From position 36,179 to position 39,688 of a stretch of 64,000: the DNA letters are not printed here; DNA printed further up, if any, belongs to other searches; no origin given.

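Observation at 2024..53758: Family of near-identical promoters with the palindromic operator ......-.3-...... embedded in the spacer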

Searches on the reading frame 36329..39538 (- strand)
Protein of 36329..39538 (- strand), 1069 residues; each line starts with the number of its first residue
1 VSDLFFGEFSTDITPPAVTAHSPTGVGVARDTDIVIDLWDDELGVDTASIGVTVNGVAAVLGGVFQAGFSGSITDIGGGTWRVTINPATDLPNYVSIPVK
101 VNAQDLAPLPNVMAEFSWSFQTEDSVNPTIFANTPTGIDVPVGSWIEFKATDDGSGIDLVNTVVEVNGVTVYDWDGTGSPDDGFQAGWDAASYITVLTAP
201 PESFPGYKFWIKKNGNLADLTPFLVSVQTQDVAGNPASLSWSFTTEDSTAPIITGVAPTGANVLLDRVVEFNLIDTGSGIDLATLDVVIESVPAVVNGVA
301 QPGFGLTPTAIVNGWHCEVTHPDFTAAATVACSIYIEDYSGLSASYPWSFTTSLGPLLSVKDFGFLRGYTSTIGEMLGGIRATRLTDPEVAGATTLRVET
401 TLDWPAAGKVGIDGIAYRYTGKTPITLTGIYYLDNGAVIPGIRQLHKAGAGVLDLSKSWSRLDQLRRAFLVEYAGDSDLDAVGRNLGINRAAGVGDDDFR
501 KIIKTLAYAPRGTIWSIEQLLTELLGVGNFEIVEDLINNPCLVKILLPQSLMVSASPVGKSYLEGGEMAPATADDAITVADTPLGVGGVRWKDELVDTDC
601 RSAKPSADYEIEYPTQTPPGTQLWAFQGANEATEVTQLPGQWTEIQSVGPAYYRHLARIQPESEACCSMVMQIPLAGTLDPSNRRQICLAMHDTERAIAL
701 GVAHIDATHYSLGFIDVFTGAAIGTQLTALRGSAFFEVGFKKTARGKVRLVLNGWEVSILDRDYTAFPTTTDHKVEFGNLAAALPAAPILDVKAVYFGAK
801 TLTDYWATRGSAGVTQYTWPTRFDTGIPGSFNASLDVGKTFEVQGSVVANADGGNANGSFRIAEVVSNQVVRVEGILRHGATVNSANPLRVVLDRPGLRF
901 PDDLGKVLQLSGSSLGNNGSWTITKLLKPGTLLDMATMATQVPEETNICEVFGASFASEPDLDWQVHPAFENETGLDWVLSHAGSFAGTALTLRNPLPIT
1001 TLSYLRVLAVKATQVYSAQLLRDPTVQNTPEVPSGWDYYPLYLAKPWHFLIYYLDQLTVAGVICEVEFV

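Call 10: search_protein_families(library=pfam, proteins=[window:36329-39538:-], max_evalue=0.01)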
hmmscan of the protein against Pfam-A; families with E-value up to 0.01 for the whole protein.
window:36329-39538:- (1069 aa): 1 family
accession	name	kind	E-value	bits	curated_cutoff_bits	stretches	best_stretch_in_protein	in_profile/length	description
PF13205.12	Big_5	-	2.6e-05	25.4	23.6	0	12-122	1-105/105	Bacterial Ig-like domain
